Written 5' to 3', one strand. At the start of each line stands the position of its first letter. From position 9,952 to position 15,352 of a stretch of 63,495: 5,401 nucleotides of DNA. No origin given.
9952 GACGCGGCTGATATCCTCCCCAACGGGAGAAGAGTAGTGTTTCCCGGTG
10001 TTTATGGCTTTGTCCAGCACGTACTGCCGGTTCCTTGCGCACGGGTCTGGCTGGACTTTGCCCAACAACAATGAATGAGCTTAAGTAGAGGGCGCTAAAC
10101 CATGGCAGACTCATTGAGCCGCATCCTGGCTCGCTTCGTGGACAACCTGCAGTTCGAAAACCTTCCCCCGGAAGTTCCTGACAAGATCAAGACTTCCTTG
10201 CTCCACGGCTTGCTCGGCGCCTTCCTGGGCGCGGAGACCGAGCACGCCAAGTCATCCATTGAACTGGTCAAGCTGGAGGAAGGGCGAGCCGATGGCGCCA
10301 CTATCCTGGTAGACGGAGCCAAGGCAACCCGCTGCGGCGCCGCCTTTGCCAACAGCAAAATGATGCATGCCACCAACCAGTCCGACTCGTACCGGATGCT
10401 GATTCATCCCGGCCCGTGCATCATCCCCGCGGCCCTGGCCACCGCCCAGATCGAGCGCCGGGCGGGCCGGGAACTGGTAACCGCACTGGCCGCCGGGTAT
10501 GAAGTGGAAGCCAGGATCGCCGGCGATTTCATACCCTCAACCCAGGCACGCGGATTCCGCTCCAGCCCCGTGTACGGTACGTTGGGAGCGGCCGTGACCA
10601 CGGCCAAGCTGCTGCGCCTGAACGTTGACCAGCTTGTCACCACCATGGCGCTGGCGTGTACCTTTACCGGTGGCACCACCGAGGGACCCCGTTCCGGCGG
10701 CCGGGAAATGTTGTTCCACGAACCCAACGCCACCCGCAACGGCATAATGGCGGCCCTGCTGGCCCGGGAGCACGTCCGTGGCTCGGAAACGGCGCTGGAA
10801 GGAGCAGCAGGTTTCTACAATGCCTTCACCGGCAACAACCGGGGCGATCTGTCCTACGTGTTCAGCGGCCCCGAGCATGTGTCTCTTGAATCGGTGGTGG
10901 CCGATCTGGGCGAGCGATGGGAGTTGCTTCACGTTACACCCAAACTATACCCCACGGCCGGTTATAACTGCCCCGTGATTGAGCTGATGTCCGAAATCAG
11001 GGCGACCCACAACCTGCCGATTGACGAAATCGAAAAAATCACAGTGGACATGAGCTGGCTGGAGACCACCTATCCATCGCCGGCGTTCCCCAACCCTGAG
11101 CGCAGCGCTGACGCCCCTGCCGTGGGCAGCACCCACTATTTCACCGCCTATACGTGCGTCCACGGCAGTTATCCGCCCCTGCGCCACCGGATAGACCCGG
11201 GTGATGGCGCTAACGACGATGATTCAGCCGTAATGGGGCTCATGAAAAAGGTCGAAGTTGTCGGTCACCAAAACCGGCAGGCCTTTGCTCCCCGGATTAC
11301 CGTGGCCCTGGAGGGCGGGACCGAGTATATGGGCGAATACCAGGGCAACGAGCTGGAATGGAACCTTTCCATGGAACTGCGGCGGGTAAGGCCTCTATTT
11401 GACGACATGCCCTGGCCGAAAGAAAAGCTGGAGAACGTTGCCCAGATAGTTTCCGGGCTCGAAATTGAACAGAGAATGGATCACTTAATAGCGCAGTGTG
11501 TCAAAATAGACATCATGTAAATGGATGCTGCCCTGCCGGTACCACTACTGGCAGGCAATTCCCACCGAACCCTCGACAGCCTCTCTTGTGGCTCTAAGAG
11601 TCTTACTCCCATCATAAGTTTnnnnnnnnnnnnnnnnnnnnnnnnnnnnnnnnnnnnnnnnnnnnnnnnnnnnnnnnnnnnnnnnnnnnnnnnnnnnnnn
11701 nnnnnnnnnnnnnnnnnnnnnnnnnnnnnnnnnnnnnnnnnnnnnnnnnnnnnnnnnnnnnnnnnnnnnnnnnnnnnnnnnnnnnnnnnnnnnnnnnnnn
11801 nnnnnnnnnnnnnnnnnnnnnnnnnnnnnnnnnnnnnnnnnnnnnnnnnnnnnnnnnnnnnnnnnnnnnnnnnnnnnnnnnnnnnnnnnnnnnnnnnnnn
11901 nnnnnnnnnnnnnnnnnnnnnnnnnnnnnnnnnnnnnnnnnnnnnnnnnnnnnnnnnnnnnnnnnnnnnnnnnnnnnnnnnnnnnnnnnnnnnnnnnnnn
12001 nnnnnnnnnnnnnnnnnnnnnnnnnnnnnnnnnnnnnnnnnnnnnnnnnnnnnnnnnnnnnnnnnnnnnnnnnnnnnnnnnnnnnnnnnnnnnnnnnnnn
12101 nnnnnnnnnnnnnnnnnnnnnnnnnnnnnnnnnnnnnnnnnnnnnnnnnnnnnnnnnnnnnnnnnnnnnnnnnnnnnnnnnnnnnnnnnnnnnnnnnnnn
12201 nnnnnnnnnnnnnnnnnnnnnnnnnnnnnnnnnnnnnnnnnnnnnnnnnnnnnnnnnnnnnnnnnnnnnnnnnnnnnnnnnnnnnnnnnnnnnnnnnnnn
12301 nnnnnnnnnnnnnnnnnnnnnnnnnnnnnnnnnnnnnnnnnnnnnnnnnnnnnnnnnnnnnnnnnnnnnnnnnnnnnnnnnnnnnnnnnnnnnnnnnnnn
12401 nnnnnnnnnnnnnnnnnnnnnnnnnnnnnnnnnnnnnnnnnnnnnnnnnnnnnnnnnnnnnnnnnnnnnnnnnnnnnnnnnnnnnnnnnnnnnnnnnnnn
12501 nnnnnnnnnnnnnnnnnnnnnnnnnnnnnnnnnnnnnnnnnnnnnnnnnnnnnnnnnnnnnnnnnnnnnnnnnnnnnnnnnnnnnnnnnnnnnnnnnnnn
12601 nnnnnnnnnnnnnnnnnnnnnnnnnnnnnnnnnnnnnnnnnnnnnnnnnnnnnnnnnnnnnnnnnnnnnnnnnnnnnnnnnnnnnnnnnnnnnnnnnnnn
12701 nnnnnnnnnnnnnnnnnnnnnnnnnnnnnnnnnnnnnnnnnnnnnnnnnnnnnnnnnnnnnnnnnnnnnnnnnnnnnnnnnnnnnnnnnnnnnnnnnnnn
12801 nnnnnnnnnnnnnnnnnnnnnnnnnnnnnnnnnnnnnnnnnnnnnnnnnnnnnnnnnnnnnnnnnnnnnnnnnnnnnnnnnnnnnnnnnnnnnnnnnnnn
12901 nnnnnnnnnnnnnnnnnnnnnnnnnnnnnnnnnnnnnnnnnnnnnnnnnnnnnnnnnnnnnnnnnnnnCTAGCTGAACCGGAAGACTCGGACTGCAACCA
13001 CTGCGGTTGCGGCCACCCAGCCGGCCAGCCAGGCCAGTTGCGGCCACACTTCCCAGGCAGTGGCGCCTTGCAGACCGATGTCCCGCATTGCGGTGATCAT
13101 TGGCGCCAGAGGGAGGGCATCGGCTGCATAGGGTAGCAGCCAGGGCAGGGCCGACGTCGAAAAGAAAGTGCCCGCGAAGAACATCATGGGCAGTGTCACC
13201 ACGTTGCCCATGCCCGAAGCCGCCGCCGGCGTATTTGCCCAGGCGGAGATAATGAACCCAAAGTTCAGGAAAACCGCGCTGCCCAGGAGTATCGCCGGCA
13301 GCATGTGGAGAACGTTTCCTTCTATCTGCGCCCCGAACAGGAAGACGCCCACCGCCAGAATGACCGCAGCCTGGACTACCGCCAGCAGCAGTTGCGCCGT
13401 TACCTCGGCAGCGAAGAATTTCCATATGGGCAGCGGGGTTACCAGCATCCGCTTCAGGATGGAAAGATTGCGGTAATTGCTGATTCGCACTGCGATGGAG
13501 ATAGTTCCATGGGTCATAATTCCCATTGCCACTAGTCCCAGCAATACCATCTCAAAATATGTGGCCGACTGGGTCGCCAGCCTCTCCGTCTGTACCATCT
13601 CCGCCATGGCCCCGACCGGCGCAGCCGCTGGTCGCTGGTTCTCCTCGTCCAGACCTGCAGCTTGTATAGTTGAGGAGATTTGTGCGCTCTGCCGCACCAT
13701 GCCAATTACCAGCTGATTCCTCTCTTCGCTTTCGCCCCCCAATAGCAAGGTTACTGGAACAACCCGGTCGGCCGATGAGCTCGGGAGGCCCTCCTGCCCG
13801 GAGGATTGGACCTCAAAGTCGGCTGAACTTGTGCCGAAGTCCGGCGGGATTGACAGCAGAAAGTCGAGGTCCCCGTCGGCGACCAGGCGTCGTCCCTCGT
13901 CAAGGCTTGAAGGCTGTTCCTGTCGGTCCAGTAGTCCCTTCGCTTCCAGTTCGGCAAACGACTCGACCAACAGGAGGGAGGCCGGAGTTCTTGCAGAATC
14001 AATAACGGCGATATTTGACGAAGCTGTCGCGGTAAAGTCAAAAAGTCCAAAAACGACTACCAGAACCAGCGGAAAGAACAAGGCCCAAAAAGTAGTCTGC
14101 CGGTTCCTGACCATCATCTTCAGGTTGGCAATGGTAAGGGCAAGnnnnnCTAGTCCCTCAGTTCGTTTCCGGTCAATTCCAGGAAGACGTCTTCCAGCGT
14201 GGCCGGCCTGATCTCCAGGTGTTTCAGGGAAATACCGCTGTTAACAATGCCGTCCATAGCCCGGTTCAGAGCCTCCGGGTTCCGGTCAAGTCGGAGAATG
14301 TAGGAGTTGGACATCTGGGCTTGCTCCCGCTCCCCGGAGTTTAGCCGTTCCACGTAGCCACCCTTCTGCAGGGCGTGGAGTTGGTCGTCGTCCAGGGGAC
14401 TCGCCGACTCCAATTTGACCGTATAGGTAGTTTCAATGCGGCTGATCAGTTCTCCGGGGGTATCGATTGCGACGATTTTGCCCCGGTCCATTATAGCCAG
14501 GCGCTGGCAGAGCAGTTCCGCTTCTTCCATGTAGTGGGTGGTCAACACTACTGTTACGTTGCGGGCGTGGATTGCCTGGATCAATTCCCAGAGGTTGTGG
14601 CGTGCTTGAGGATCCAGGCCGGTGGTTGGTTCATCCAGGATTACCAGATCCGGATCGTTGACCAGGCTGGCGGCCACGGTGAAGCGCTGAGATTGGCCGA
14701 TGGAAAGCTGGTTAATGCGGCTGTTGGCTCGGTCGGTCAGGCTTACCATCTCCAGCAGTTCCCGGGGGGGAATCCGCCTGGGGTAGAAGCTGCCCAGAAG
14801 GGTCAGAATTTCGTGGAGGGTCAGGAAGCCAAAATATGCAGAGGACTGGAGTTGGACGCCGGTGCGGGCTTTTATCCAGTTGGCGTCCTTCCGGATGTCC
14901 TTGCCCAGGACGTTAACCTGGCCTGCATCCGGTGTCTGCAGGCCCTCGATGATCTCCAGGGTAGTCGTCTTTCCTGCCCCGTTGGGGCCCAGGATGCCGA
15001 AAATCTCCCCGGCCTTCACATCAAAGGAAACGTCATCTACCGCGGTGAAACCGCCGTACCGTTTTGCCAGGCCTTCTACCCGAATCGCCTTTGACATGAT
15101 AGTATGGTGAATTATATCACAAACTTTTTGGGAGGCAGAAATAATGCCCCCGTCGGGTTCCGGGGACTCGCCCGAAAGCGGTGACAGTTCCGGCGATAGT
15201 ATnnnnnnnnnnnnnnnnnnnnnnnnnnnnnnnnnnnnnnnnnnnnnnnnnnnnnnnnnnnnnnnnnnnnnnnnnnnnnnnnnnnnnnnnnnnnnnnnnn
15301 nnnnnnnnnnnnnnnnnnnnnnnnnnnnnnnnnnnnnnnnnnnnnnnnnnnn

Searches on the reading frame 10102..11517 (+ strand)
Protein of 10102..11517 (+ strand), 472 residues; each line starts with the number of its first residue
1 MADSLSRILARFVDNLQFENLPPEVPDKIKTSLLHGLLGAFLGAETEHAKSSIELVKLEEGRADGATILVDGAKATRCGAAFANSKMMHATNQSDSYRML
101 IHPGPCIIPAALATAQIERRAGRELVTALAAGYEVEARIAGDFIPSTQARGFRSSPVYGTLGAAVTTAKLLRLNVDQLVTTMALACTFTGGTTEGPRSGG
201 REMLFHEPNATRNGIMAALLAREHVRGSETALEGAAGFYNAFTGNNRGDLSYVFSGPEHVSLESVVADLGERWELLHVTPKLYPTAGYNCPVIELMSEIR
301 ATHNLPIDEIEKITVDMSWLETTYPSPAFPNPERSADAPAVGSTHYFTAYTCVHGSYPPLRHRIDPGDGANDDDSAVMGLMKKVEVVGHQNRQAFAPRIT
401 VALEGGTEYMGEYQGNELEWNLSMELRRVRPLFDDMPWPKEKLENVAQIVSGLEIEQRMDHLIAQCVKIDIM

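Call 25: search_protein_families(library=pfam, proteins=[window:10102-11517:+], max_evalue=0.001)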
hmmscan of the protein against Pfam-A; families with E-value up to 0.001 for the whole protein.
window:10102-11517:+ (472 aa): 1 family
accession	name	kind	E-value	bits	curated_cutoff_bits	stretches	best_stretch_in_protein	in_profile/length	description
PF03972.19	MmgE_PrpD_N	-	1.7e-47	162.1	32.1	1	8-246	2-239/244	MmgE/PrpD N-terminal domain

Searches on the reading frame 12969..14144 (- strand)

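Call 25: search_protein_families(library=pfam, proteins=[window:12969-14144:-], max_evalue=0.001)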
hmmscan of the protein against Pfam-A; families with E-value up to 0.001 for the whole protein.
window:12969-14144:- (391 aa): 2 families
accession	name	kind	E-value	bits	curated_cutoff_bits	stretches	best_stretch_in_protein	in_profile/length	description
PF12698.13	ABC2_membrane_3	-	8.7e-38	130.7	31.6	1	17-385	3-346/347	ABC-2 family transporter protein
PF01061.29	ABC2_membrane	-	2.7e-24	86.3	26.9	1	196-356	51-209/211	ABC-2 type transporter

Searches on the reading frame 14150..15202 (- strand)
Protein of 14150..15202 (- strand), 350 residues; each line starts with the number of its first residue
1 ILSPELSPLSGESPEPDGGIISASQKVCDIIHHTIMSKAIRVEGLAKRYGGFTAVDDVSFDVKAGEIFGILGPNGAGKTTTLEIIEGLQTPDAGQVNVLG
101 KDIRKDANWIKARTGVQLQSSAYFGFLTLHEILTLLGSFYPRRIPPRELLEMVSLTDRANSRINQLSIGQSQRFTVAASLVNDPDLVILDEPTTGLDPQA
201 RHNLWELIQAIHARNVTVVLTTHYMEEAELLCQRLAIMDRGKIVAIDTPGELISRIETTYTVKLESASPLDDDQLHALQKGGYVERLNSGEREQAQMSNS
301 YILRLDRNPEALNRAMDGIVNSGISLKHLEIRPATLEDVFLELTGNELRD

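Call 25: search_protein_families(library=pfam, proteins=[window:14150-15202:-], max_evalue=0.001)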
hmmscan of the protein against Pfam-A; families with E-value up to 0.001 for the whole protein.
window:14150-15202:- (350 aa): 6 families
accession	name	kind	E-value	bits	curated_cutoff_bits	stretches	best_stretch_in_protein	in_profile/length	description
PF00005.33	ABC_tran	-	1e-28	101.1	25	1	56-194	2-137/137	ABC transporter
PF13304.12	AAA_21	-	7.2e-17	62.8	27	1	152-223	224-298/304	AAA domain, putative AbiEii toxin, Type IV TA system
PF13732.12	DrrA1-3_C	-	1.1e-05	26.5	27.4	1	289-343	28-80/81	ATP-binding protein DrrA1-3-like, C-terminal domain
PF13604.12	AAA_30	-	7.8e-05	22.9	27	0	67-220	20-121/191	AAA domain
PF13476.12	AAA_23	-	0.00011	23.3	27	1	52-86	7-40/201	AAA domain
PF13175.12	AAA_15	-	0.00018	21.7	32.1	0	182-223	327-369/374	AAA ATPase domain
